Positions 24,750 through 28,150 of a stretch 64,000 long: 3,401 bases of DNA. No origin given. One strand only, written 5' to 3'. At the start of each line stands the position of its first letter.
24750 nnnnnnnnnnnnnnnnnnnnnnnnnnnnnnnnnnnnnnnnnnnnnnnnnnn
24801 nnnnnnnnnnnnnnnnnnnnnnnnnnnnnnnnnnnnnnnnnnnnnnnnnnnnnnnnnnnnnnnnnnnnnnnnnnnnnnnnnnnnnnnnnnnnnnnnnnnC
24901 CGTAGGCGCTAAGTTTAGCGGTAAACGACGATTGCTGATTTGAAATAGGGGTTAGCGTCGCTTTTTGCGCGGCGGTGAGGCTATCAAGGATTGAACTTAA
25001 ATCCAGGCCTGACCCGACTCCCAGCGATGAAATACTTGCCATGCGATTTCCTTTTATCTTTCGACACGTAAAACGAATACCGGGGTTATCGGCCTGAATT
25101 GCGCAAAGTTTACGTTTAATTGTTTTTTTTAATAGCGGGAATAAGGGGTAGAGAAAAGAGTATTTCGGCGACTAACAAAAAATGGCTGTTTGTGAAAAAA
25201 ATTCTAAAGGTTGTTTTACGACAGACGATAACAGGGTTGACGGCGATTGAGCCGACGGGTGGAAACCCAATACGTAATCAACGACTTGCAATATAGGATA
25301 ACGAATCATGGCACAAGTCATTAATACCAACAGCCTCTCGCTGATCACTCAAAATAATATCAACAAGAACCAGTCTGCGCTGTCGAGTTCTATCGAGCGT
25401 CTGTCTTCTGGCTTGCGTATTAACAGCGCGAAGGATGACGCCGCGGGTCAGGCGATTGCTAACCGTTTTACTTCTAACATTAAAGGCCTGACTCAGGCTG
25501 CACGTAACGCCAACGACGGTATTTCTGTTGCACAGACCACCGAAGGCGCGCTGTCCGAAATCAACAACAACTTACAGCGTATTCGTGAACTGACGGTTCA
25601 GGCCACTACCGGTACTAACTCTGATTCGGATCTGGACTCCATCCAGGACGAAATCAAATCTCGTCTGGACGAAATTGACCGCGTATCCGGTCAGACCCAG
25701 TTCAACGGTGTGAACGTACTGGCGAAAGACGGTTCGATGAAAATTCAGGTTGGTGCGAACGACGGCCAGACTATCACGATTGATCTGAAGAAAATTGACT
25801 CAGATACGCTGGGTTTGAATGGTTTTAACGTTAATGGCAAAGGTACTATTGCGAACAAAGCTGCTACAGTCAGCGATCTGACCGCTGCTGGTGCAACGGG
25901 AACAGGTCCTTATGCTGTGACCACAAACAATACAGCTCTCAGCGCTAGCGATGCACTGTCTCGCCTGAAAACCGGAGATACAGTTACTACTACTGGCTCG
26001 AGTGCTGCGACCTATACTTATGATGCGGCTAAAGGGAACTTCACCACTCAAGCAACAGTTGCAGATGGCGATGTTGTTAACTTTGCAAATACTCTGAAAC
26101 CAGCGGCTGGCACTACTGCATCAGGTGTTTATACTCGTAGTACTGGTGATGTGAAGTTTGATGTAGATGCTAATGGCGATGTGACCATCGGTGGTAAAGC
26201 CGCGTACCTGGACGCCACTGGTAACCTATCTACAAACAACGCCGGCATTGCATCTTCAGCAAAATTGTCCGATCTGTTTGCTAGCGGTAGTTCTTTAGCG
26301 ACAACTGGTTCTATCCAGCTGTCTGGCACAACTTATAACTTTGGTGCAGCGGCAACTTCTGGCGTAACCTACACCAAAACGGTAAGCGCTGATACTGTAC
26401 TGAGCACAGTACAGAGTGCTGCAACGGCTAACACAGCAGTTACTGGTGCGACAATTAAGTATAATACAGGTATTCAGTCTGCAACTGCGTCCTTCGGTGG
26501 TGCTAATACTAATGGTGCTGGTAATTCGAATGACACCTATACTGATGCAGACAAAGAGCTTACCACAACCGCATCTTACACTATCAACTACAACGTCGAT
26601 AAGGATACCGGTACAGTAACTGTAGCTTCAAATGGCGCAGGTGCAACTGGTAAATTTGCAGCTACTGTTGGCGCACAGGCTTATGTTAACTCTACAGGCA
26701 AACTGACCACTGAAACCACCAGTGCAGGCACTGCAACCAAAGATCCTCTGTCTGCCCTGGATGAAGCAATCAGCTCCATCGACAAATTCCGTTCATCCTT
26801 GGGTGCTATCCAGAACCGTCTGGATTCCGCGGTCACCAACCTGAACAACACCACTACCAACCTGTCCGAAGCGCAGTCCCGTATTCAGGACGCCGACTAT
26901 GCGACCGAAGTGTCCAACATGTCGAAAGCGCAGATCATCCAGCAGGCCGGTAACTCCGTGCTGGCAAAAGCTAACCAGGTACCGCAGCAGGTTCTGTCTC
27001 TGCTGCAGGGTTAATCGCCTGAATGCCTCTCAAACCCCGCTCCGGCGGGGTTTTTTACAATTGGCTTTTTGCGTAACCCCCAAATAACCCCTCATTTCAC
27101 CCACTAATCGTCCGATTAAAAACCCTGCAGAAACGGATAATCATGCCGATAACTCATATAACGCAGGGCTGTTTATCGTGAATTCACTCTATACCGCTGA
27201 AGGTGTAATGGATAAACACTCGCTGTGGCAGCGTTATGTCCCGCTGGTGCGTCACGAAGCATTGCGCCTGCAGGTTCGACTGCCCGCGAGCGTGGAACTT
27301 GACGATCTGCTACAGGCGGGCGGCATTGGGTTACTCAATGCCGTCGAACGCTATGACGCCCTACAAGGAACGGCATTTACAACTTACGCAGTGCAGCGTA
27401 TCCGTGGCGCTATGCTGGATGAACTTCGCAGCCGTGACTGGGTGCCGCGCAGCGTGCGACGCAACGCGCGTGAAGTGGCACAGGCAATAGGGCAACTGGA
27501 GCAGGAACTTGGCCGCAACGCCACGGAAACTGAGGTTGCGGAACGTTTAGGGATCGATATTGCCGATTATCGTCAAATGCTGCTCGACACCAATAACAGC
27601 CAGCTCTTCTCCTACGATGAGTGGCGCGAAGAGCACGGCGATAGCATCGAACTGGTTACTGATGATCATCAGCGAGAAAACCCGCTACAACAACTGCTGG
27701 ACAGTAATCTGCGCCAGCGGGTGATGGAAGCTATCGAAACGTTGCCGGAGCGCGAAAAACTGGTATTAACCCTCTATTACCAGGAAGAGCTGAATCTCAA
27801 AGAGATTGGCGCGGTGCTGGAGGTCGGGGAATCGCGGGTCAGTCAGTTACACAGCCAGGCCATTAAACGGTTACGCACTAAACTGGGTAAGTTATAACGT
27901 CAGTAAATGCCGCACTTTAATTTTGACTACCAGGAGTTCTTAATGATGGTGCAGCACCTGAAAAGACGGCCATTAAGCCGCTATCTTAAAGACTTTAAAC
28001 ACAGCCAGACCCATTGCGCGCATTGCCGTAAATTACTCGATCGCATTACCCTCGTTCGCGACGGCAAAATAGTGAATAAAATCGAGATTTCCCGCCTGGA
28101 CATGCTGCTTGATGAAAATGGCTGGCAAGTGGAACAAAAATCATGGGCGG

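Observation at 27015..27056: fliC 3' UTR and terminator as a candidate 3'-UTR-derived sRNA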

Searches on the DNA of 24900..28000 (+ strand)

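Call 5: search_rna_families(source=window, start=24900, end=28000, threshold=evalue, max_evalue=10)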
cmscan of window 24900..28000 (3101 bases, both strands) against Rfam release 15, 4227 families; matches with E-value up to 10: 6.
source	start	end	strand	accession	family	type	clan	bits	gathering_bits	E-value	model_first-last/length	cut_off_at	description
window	27032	27053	+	RF01400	istR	Gene; antitoxin;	-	19.8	45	0.7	106-127/130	no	istR Hfq binding RNA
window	27032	27053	+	RF00195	RsmY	Gene; sRNA;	CL00106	18.5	57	0.15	99-120/121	no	RsmY RNA family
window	26251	26323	-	RF01625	ceN28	Gene; snRNA; snoRNA; CD-box;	-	16.8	70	6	1-88/88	no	Caenorhabditis snoRNA ceN28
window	26982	27058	+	RF02837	anti-hemB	Gene; sRNA;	-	15.3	49.5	3.6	1-81/81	no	Burkholderia RNA 7 (anti-hemB)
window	27032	27063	-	RF00624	P9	Gene;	-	14.8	43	8.9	41-73/74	no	Pseudomonas sRNA P9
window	27032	27053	-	RF00195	RsmY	Gene; sRNA;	CL00106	14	57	2.7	99-120/121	no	RsmY RNA family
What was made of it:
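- Tried and rejected: The evalue-mode search of 24900-28000 gave only sub-threshold terminator look-alikes such as istR, RsmY and anti-hemB (call 5).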

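Call 8: search_dna_similar(query=window:26860-27180:+, collection=ecoli_genomes, mode=near, max_rows=30, rows=spread)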
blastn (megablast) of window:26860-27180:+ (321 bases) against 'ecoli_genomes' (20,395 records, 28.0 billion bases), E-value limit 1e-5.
Records with a match: 5379; places in all: 5401; records where one place covers at least 80% of the query: 5369.
Genomes with a match: 5379 of 5426; with a place that covers at least 80% of the query: 5369. Places per genome that has any: lowest 1, median 1, highest 2. On chromosomes: 5399 places; on plasmids: 2.
Best place of each record, by identity: >=99% 145; 95-99% 2754; 90-95% 1141; 80-90% 1339.
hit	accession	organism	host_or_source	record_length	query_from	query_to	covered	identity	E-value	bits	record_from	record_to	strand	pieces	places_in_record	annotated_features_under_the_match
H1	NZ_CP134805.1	Escherichia coli strain E7-1N7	agricultural environment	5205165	1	321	100%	99.1%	1e-161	577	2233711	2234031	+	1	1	FliC/FljB family flagellin | fliA: RNA polymerase sigma factor FliA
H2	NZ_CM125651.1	Escherichia coli strain ZH142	pig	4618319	3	321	99%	98.4%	4e-157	562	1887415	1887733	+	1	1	FliC/FljB family flagellin | fliA: RNA polymerase sigma factor FliA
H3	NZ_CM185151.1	Escherichia coli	Human feces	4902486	1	321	95%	96.1%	6e-76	498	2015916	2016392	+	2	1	FliC/FljB family flagellin | fliA: RNA polymerase sigma factor FliA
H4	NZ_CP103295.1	Escherichia coli strain 2e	Homo sapiens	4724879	1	321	95%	96.1%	6e-76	498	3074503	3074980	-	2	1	flagellin N-terminal helical domain-containing protein | fliA: RNA polymerase sigma factor FliA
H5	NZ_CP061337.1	Escherichia coli strain M11957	Homo sapiens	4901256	1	321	96%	94.9%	6e-71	482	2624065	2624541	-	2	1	FliC/FljB family flagellin | fliA: RNA polymerase sigma factor FliA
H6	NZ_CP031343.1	Escherichia coli O145 strain RM10425-C1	cattle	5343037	1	321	95%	95.8%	3e-74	493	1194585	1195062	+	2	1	FliC/FljB family flagellin | fliA: RNA polymerase sigma factor FliA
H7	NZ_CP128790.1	Escherichia coli strain WL7562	Homo sapiens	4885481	1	321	95%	95.8%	3e-74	493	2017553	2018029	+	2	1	flagellin | fliA: RNA polymerase sigma factor FliA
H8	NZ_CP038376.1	Escherichia coli O157:H7 strain F1273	beef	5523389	1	321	95%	95.8%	3e-74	493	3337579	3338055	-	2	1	FliC/FljB family flagellin | fliA: RNA polymerase sigma factor FliA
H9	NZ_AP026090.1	Escherichia coli strain 26_141088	Homo sapiens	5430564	1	321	95%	95.8%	3e-74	493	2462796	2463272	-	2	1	FliC/FljB family flagellin | fliA: RNA polymerase sigma factor FliA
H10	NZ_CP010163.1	Escherichia coli strain H2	not applicable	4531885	1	321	100%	90.1%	3e-113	416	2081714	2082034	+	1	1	flagellin | fliA: RNA polymerase sigma factor FliA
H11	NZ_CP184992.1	Escherichia coli strain CUPS SST 5/1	Slaughterhouse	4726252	1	321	100%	90.1%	3e-113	416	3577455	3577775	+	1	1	flagellin FliC | fliA: RNA polymerase sigma factor FliA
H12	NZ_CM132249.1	Escherichia coli strain 23AR0998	Homo sapiens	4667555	1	321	95%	95.1%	6e-71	482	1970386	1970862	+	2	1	flagellin N-terminal helical domain-containing protein | fliA: RNA polymerase sigma factor FliA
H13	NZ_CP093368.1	Escherichia coli strain EV36 mutant 1a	missing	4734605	1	321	95%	95.1%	6e-71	482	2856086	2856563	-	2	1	fliC: H48 family flagellin FliC | fliA: RNA polymerase sigma factor FliA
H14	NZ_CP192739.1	Escherichia coli strain TUM22761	Laboratory developed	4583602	1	321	95%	95.1%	6e-71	482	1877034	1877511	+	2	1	fliC: H48 family flagellin FliC | fliA: RNA polymerase sigma factor FliA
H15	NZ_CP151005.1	Escherichia coli strain 19KM1766N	Dog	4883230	1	321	95%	94.8%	6e-71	476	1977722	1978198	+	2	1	FliC/FljB family flagellin | fliA: RNA polymerase sigma factor FliA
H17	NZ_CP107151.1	Escherichia coli strain R13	human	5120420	1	321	100%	89.5%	7e-110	405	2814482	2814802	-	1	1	flagellin FliC | fliA: RNA polymerase sigma factor FliA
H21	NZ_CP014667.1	Escherichia coli strain ECONIH2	-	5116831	1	321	83%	99.6%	3e-74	487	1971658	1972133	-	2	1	FliC/FljB family flagellin | fliA: RNA polymerase sigma factor FliA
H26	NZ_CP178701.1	Escherichia coli strain VTB97448v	Chicken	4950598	20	321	94%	83.1%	9e-69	268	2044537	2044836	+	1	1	flagellin N-terminal helical domain-containing protein | fliA: RNA polymerase sigma factor FliA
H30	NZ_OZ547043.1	Escherichia coli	Homo sapiens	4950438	214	321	34%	100.0%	3e-48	200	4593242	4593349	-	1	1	fliA: RNA polymerase sigma factor FliA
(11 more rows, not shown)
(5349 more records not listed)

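Call 14: search_dna_similar(query=window:27000-27080:+, collection=ecoli_genomes, mode=near, max_rows=30, rows=spread)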
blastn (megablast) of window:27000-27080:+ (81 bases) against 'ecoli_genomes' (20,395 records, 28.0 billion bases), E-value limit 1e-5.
Records with a match: 201; places in all: 201; records where one place covers at least 80% of the query: 200.
Genomes with a match: 201 of 5426; with a place that covers at least 80% of the query: 200. Places per genome that has any: lowest 1, median 1, highest 1. On chromosomes: 201 places; on plasmids: 0.
Best place of each record, by identity: >=99% 196; 95-99% 2; 90-95% 3.
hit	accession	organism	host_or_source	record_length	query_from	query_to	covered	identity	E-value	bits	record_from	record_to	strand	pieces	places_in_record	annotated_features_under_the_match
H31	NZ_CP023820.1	Escherichia coli strain 7/2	Homo sapiens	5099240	1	81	100%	100.0%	6e-34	150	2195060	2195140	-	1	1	FliC/FljB family flagellin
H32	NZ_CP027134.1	Escherichia coli strain AR_0372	missing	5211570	1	81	100%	100.0%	6e-34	150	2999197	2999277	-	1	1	FliC/FljB family flagellin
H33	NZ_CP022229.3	Escherichia coli strain WCHEC96200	Homo sapiens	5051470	1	81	100%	100.0%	6e-34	150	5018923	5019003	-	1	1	FliC/FljB family flagellin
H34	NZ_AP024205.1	Escherichia coli strain TA8571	-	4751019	1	81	100%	100.0%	6e-34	150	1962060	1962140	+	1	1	FliC/FljB family flagellin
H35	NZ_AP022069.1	Escherichia coli strain WP4-W18-ESBL-09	-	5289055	1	81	100%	100.0%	6e-34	150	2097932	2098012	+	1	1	FliC/FljB family flagellin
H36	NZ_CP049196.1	Escherichia coli strain E118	dog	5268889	1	81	100%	100.0%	6e-34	150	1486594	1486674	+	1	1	FliC/FljB family flagellin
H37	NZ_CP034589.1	Escherichia coli strain L37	anus swab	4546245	1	81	100%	100.0%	6e-34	150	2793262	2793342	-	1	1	flagellin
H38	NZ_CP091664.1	Escherichia coli strain KKa019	river water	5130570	1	81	100%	100.0%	6e-34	150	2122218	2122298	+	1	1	FliC/FljB family flagellin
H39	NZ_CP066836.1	Escherichia coli strain Ec-FL1-1X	Gallus gallus domesticus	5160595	1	81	100%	100.0%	6e-34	150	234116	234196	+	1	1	FliC/FljB family flagellin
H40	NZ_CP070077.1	Escherichia coli strain FDAARGOS_1371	Homo sapiens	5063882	1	81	100%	100.0%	6e-34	150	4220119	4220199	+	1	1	FliC/FljB family flagellin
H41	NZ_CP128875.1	Escherichia coli strain TUM14771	Homo sapiens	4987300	1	81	100%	100.0%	6e-34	150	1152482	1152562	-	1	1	FliC/FljB family flagellin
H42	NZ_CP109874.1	Escherichia coli strain EC488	Homo sapiens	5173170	1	81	100%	100.0%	6e-34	150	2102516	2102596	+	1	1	FliC/FljB family flagellin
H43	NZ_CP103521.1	Escherichia coli strain 2779 - blood draw same patient as ...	Homo sapiens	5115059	1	81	100%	100.0%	6e-34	150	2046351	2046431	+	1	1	FliC/FljB family flagellin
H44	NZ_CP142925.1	Escherichia coli strain B20105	River estuary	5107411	1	81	100%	100.0%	6e-34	150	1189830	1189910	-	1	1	FliC/FljB family flagellin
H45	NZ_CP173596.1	Escherichia coli strain 98192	Homo sapiens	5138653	1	81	100%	100.0%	6e-34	150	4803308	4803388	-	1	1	FliC/FljB family flagellin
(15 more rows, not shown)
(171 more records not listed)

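Call 17: get_annotated_region(hit=H10, flank=200)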
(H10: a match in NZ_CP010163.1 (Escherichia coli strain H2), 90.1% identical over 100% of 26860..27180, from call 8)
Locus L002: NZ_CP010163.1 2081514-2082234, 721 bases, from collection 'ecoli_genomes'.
description: Escherichia coli strain H2 chromosome, complete genome
organism: Escherichia coli strain H2 (NCBI taxid 562)
replicon: chromosome; assembly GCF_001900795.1
host: not applicable; source: -; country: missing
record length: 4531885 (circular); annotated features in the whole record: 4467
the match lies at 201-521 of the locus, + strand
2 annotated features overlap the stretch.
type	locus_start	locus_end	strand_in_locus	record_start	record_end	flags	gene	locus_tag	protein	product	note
CDS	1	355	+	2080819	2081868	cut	-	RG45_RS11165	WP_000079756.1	flagellin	-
CDS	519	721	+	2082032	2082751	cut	fliA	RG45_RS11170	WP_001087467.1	RNA polymerase sigma factor FliA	-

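Call 18: get_annotated_region(hit=H17, flank=200)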
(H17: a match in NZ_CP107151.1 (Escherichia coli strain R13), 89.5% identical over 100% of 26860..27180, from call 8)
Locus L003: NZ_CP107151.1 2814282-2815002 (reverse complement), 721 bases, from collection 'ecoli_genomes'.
description: Escherichia coli strain R13 chromosome, complete genome
organism: Escherichia coli strain R13 (NCBI taxid 562)
replicon: chromosome; assembly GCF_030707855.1
host: -; source: human; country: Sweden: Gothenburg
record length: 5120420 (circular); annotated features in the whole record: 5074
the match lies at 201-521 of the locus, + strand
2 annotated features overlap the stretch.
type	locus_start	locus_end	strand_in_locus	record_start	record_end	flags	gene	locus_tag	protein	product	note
CDS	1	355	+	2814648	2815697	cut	-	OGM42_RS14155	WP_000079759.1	flagellin FliC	-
CDS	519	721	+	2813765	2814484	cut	fliA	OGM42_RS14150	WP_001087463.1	RNA polymerase sigma factor FliA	-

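Call 19: get_annotated_region(hit=H26, flank=200)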
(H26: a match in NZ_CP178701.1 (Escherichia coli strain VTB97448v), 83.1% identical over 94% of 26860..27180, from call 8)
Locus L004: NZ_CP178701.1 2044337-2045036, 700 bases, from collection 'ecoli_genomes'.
description: Escherichia coli strain VTB97448v chromosome, complete genome
organism: Escherichia coli strain VTB97448v (NCBI taxid 562)
replicon: chromosome; assembly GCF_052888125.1
host: Chicken; source: -; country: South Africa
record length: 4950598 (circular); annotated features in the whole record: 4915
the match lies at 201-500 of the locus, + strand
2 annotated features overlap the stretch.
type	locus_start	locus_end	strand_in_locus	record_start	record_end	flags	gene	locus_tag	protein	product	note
CDS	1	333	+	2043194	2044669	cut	-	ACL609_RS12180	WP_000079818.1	flagellin N-terminal helical domain-containing protein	-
CDS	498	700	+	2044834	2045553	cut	fliA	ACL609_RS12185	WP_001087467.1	RNA polymerase sigma factor FliA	-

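Call 20: get_annotated_region(hit=H21, flank=200)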
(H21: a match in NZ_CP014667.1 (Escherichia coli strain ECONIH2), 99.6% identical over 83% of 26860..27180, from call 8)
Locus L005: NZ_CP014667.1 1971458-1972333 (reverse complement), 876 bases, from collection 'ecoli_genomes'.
description: Escherichia coli strain ECONIH2 chromosome, complete genome
organism: Escherichia coli strain ECONIH2 (NCBI taxid 562)
replicon: chromosome; assembly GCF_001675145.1
host: -; source: -; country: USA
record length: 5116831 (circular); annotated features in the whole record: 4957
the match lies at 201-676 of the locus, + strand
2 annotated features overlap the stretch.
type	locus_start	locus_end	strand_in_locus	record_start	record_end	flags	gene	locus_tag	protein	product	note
CDS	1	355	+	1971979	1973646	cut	-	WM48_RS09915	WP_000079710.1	FliC/FljB family flagellin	-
CDS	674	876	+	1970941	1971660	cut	fliA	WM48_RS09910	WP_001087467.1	RNA polymerase sigma factor FliA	-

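Call 21: get_annotated_region(hit=H30, flank=1500)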
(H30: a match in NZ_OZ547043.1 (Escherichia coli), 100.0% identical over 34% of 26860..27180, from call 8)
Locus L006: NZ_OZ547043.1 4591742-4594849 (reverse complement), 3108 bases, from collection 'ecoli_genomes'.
description: Escherichia coli isolate AF40 chromosome 1, complete sequence
organism: Escherichia coli (NCBI taxid 562)
replicon: chromosome; assembly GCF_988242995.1
host: Homo sapiens; source: rectal swab; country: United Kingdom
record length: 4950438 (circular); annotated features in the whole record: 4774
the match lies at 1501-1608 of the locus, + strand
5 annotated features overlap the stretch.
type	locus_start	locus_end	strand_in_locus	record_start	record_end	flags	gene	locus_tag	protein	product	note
CDS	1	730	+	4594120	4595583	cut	-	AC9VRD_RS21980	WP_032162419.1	flagellin N-terminal helical domain-containing protein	-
CDS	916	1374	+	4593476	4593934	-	tnpA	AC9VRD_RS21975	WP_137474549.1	IS200/IS605 family transposase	-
CDS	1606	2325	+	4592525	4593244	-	fliA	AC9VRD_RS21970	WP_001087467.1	RNA polymerase sigma factor FliA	-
CDS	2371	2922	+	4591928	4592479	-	fliZ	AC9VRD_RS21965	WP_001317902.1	flagella biosynthesis regulatory protein FliZ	-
CDS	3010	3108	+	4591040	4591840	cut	tcyJ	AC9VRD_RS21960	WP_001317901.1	cystine ABC transporter substrate-binding protein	-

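Call 25: search_dna_similar(query=window:25850-26700:+, collection=ecoli_genomes, mode=near, max_rows=60, rows=spread)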
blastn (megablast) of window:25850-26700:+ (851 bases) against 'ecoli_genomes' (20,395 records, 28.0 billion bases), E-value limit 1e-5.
Records with a match: 85; places in all: 88; records where one place covers at least 80% of the query: 85.
Genomes with a match: 85 of 5426; with a place that covers at least 80% of the query: 85. Places per genome that has any: lowest 1, median 1, highest 2. On chromosomes: 87 places; on plasmids: 1.
Best place of each record, by identity: >=99% 3; 95-99% 82.
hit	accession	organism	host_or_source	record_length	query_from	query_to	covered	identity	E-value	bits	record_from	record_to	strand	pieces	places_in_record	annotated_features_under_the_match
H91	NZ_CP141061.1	Escherichia coli strain KE55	Homo sapiens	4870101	1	851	100%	100.0%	0e+0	1572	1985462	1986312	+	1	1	FliC/FljB family flagellin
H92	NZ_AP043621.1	Escherichia coli strain AST215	Homo sapiens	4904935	1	851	100%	100.0%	0e+0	1572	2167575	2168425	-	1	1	FliC/FljB family flagellin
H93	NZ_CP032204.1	Escherichia coli strain AR_0013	missing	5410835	1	849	100%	98.9%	0e+0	1519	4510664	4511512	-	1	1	FliC/FljB family flagellin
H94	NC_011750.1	Escherichia coli IAI39 strain IAI39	-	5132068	1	849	100%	98.9%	0e+0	1519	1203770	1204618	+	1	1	FliC/FljB family flagellin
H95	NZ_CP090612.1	Escherichia coli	pig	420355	1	849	100%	98.9%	0e+0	1519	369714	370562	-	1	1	FliC/FljB family flagellin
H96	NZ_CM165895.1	Escherichia coli strain N32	Homo sapiens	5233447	1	849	100%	98.9%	0e+0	1519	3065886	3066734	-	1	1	FliC/FljB family flagellin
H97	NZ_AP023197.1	Escherichia coli strain TUM18780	Homo sapiens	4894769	1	851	100%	98.6%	0e+0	1506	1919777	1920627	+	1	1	FliC/FljB family flagellin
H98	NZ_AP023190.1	Escherichia coli strain TUM18530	Homo sapiens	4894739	1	851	100%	98.6%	0e+0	1506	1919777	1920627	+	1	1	FliC/FljB family flagellin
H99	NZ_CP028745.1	Escherichia coli strain A30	Papio cynocephalus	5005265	1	851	100%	98.6%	0e+0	1506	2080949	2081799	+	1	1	FliC/FljB family flagellin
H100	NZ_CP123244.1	Escherichia coli strain YZMc3-1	chicken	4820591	1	851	100%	98.6%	0e+0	1506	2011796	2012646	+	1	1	FliC/FljB family flagellin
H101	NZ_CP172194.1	Escherichia coli strain GF66.1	chicken meat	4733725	1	851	100%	98.6%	0e+0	1506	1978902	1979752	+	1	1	FliC/FljB family flagellin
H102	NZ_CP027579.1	Escherichia coli strain 2013C-4282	Homo sapiens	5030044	1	849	100%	98.8%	0e+0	1513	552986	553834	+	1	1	FliC/FljB family flagellin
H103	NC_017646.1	Escherichia coli O7:K1 str. CE10 strain CE10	Homo sapiens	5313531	1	849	100%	98.8%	0e+0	1513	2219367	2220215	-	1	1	FliC/FljB family flagellin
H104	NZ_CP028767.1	Escherichia coli strain A7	Orangutan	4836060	1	849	100%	98.8%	0e+0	1513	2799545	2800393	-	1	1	FliC/FljB family flagellin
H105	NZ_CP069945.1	Escherichia coli strain FDAARGOS_1373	Homo sapiens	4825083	1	849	100%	98.8%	0e+0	1513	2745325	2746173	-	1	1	FliC/FljB family flagellin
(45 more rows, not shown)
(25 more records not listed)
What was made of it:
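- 25308..27014 (+): fliC (flagellin, 568 aa). The central region is variable. The last ~200 nt are 98% identical to K-12. This H-allele's variable region occurs in 85 of 5,426 E. coli genomes (call 25).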

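Call 40: search_dna_similar(query=L002:341-421:+, collection=ecoli_genomes, mode=near, max_rows=12, rows=spread)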
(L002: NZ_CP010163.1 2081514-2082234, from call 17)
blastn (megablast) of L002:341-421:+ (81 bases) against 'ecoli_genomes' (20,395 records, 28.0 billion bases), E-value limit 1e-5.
Records with a match: 2080; places in all: 2083; records where one place covers at least 80% of the query: 780.
Genomes with a match: 2080 of 5426; with a place that covers at least 80% of the query: 780. Places per genome that has any: lowest 1, median 1, highest 2. On chromosomes: 2083 places; on plasmids: 0.
Best place of each record, by identity: >=99% 233; 95-99% 1432; 90-95% 415.
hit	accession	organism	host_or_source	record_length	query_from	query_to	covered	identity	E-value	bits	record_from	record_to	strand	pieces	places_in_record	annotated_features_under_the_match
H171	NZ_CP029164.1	Escherichia coli strain 104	chicken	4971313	1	81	100%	100.0%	6e-34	150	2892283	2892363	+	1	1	flagellin FliC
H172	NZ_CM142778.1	Escherichia coli strain GPEC1354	chicken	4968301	1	81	100%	100.0%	6e-34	150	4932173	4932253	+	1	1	flagellin FliC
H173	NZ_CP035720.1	Escherichia coli strain U15A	Homo sapiens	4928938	1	81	100%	97.5%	1e-30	139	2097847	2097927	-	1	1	flagellin FliC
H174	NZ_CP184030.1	Escherichia coli strain 1436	Homo sapiens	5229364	1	81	100%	97.5%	1e-30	139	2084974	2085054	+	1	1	flagellin FliC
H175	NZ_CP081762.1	Escherichia coli strain CX21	-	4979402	1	81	100%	96.3%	6e-29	134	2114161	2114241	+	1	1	FliC/FljB family flagellin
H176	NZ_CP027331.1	Escherichia coli strain 2013C-3277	Homo sapiens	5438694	34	81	59%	97.9%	6e-14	84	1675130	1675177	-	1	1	none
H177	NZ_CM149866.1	Escherichia coli strain HCP8S3_I1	Sus scrofa domesticus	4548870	34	81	59%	97.9%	6e-14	84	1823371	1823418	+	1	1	none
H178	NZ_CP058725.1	Escherichia coli strain S171-1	Manis javanica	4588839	34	81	59%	95.8%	3e-12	79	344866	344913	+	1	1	none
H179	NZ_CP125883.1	Escherichia coli strain AHM9C61I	chicken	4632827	34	81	59%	95.8%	3e-12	79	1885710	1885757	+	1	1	none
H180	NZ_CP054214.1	Escherichia coli strain EcPF40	Homo sapiens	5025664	34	81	59%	93.9%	1e-10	73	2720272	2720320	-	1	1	none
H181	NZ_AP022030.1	Escherichia coli strain WP3-S18-ESBL-07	-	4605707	34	81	59%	93.8%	1e-10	73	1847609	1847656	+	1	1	none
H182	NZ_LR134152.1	Escherichia coli strain NCTC9104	missing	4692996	35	81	58%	93.6%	5e-10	71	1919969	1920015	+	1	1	none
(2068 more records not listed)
